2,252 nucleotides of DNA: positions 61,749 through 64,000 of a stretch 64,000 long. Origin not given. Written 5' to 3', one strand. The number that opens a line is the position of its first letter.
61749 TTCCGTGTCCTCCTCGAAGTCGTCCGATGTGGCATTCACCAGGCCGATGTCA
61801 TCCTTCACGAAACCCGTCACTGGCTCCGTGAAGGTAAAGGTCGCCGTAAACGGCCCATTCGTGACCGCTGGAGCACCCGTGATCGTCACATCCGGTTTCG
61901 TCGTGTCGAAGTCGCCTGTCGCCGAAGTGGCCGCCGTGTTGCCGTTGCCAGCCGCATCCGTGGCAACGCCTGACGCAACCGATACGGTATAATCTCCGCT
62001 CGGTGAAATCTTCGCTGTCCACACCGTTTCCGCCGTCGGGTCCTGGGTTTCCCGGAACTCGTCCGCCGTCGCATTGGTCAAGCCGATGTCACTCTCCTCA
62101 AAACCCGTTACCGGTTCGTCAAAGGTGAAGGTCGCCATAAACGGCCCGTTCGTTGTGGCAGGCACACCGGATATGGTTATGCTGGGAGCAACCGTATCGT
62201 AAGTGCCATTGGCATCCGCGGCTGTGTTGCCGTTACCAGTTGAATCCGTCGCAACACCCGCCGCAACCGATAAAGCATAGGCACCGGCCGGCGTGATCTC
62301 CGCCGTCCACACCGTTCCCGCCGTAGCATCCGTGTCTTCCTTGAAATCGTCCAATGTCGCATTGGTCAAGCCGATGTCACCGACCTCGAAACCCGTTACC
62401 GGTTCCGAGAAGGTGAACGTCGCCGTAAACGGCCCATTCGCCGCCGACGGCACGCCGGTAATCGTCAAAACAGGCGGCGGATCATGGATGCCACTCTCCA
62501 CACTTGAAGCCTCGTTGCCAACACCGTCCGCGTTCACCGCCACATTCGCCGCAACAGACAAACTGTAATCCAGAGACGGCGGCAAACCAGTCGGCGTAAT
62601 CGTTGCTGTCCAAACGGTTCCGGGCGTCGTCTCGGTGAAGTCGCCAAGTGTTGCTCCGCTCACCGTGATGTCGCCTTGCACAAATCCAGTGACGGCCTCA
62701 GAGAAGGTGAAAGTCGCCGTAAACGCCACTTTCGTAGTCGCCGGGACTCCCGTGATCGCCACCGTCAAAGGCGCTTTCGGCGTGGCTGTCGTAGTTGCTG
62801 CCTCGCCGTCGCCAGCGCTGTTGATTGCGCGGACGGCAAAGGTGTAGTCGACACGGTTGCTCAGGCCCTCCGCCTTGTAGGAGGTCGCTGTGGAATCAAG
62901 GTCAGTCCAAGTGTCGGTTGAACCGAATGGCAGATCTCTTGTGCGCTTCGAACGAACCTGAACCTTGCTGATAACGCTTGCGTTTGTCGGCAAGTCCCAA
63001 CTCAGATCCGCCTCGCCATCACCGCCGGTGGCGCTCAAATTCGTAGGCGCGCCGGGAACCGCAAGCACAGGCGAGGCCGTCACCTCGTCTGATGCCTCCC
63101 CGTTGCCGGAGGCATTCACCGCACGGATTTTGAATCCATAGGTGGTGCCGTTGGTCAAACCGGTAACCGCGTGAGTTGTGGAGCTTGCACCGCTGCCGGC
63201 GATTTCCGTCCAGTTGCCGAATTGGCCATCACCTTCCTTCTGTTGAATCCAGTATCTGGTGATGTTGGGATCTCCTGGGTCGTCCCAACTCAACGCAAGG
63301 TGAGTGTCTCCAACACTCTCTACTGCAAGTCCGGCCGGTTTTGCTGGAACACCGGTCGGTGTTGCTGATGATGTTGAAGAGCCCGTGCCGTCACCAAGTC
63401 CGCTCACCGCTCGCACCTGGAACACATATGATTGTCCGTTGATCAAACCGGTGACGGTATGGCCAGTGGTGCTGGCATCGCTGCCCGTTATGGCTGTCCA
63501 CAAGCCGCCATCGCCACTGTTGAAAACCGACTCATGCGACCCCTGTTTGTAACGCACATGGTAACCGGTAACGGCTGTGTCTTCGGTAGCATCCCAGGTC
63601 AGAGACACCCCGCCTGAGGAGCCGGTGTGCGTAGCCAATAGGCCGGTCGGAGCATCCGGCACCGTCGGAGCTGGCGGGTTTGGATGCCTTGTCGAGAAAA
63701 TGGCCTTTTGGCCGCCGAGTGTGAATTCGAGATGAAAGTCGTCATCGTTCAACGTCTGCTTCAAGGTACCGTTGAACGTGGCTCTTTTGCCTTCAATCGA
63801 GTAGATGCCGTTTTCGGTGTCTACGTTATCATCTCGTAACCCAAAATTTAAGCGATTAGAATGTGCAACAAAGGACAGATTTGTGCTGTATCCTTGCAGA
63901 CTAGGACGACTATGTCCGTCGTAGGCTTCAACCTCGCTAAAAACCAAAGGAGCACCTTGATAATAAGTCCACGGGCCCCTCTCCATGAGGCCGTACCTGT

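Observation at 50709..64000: Giant (>4,425 aa) C-terminal-barrel autotransporter whose passenger is a string of FN3 and Ig-like beads rather than a beta-helix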

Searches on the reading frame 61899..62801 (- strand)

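Call 6: search_protein_families(library=pfam, proteins=[window:61899-62801:-], max_evalue=0.1)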
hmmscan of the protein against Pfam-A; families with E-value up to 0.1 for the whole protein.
window:61899-62801:- (301 aa): 5 families
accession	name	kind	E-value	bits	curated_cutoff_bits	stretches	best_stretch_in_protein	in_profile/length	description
PF19078.6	Big_12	-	5.2e-43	145.9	27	3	8-99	5-94/102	Bacterial Ig-like domain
PF04234.18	CopC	-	7.7e-05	24.1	23.3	0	220-274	19-73/92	CopC domain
PF25275.1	Golvesin_C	-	0.0055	17.2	31.6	0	249-283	33-67/132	Golvesin C-terminal domain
PF20863.2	IcmR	-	0.0063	17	27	0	157-195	2-40/58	IcmR, middle region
PF00041.27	fn3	-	0.034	14.8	25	0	58-100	42-80/84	Fibronectin type III domain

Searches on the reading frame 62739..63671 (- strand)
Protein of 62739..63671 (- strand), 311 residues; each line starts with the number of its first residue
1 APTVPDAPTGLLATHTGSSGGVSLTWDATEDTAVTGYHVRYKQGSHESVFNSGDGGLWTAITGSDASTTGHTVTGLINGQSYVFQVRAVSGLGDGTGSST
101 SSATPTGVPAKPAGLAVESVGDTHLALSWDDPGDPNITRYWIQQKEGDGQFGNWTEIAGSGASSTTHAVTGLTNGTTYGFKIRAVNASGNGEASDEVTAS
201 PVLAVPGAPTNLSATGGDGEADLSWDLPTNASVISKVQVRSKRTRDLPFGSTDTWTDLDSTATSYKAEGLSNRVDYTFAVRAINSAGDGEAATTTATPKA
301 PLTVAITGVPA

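Call 6: search_protein_families(library=pfam, proteins=[window:62739-63671:-], max_evalue=0.1)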
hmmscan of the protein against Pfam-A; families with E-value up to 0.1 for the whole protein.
window:62739-63671:- (311 aa): 10 families
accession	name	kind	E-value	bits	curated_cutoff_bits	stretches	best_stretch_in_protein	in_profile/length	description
PF00041.27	fn3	-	1.6e-38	131.2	25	3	111-199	2-83/84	Fibronectin type III domain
PF25059.1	FN3_DSCAM-DSCAML_C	-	1.3e-13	51.5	39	2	128-197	12-77/89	DSCAM/DSCAML C-terminal Fn3-like domain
PF16656.11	Pur_ac_phosph_N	-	1.3e-09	38.9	30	2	11-96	4-84/93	Purple acid Phosphatase, N-terminal domain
PF01108.23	Tissue_fac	-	1.3e-05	25.4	27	1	101-189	14-103/107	Tissue factor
PF25788.1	Ig_Rha78A_N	-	1.8e-05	25.4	27.4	0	222-296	21-97/105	Rha78A-like, N-terminal immunoglobulin domain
PF16323.11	DUF4959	-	2.4e-05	25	32.9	0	126-200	35-105/106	Domain of unknown function (DUF4959)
PF24421.1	Ig_J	-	0.0023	18.4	29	0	221-296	28-99/104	Tip attachment protein J, Ig-like domain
PF24489.1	Ig_J_second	-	0.0038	17.7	27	0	158-191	52-84/105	Tip attachment protein J second Ig-like domain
PF10342.15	Kre9_KNH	-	0.071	14.3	24.6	0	112-187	2-80/94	Kre9/KNH-like N-terminal Ig-like domain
PF21454.2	MSP1_barrel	-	0.084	13.4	27.8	0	73-96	77-100/112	Major structural protein 1, jelly-roll domain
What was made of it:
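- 62775..63662 (-): Three fibronectin type III domains. Call 6 (PF00041, 3 stretches, E=1.6e-38)
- Checked: fn3: 3 stretches, E=1.6e-38, about 62775-63662 (call 6).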

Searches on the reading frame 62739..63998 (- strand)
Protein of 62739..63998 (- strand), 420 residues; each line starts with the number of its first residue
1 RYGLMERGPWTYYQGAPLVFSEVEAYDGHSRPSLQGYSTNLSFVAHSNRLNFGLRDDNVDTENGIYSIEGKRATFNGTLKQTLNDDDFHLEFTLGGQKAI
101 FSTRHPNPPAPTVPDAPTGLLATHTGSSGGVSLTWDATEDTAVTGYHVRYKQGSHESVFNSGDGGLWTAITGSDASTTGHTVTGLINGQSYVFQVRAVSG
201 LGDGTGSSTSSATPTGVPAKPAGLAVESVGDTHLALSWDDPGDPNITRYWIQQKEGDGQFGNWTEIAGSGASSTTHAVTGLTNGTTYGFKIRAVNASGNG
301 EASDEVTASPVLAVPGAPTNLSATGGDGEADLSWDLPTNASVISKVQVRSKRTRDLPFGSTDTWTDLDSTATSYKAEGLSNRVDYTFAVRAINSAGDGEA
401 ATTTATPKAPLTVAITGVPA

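Call 24: find_homologous_proteins(query=window:62739-63998:-, max_evalue=0.00001)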
Query window:62739-63998:- (420 aa): 929 proteins with E <= 0.00001 among 8000 candidates; the best 120 are listed.
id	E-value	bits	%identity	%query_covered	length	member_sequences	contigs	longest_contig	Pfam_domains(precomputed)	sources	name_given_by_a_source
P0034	2.3e-190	651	42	71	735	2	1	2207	PF21763.3,PF01108.24,PF25059.2,PF24489.2,PF25814.2,PF27503.1,PF16389.12,PF16656.12,PF24421.2,PF22433.4,PF16794.12,PF00041.28,PF10179.16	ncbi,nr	ncbi:MAG: fibronectin type III domain-containing protein, partial [Chloroflexota bacterium]|nr:fibro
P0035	3.6e-156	539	38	71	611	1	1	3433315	PF25059.2,PF22433.4,PF00041.28,PF16656.12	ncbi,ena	-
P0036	6.1e-154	531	41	71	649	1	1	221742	PF07495.20,PF25059.2,PF16323.12,PF22433.4,PF25814.2,PF16389.12,PF00041.28,PF16656.12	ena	-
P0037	6.2e-118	413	38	74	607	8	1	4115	PF25059.2,PF22433.4,PF00041.28,PF16656.12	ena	-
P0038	1.1e-116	409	38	74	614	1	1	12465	PF21454.3,PF21605.4,PF01108.24,PF25059.2,PF23376.2,PF25814.2,PF16389.12,PF16656.12,PF16323.12,PF24421.2,PF22433.4,PF00041.28,PF10179.16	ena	-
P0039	1.5e-110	388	44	66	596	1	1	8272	PF28033.1,PF07495.20,PF21454.3,PF21605.4,PF16655.13,PF19408.6,PF01108.24,PF25059.2,PF23376.2,PF25788.3,PF24489.2,PF25814.2,PF16389.12,PF16656.12,PF16323.12,PF24421.2,PF21466.4,PF22433.4,PF25833.1,PF23608.2,PF00041.28,PF10179.16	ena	-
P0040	2.1e-102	362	43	69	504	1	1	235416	PF21454.3,PF21605.4,PF25300.1,PF01108.24,PF25059.2,PF12604.15,PF24489.2,PF16389.12,PF16656.12,PF24421.2,PF25833.1,PF16303.11,PF00041.28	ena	-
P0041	4.2e-102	361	41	66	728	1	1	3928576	PF21454.3,PF01108.24,PF25059.2,PF23376.2,PF25788.3,PF16389.12,PF02012.27,PF16656.12,PF26586.1,PF16323.12,PF24421.2,PF21466.4,PF25833.1,PF23608.2,PF00041.28,PF10179.16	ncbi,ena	-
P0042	6.4e-98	347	38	75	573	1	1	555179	PF07495.20,PF21454.3,PF22352.3,PF25059.2,PF23376.2,PF25788.3,PF22433.4,PF00041.28,PF16656.12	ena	-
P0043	6.8e-97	343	39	67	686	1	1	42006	PF21454.3,PF01108.24,PF25059.2,PF22433.4,PF25833.1,PF00041.28,PF16656.12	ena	-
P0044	1.4e-93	332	39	66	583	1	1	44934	PF21454.3,PF25059.2,PF21395.3,PF21466.4,PF24489.2,PF00041.28,PF10179.16,PF16656.12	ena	-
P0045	1.8e-93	332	50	54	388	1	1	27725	PF21454.3,PF25059.2,PF00041.28,PF16656.12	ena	-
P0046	2.8e-91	325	37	72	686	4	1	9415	PF21605.4,PF01108.24,PF25059.2,PF24421.2,PF22433.4,PF25833.1,PF23608.2,PF00041.28,PF10179.16,PF16656.12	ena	-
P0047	8.6e-91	323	40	66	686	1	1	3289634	PF21605.4,PF25059.2,PF22433.4,PF25833.1,PF00041.28,PF10179.16,PF16656.12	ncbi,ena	-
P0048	2.7e-81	292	39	69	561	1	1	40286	PF21454.3,PF25059.2,PF22433.4,PF24489.2,PF00041.28,PF10179.16,PF16656.12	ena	-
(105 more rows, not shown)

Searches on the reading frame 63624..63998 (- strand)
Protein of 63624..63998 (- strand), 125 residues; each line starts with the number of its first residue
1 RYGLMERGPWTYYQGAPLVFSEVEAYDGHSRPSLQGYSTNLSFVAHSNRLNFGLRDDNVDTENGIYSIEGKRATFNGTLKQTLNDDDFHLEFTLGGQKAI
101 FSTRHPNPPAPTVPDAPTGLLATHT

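Call 6: search_protein_families(library=pfam, proteins=[window:63624-63998:-], max_evalue=0.1)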
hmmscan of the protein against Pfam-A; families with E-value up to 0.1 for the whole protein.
window:63624-63998:- (125 aa): 0 families

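Call 8: search_protein_families(library=ncbifam, proteins=[window:63624-63998:-], max_evalue=0.1)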
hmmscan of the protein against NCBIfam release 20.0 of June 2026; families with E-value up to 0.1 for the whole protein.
window:63624-63998:- (125 aa): 0 families

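Call 26: find_related_loci(query=window:63624-63998:-, collection=genome_contigs, flank=10000)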
Query window:63624-63998:- (125 aa) in genome_contigs; peptide patterns used: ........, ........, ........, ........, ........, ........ (x = any residue, [..] = any of these).
505 stretches matched a pattern, but none encodes a relative of the query by tblastn (E <= 1e-3).
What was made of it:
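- On Type Va classical autotransporter: The genome is not in the searchable genome collection (call 26).
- Tried and rejected: A genome_contigs scan with the head fragment found no relative (call 26).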
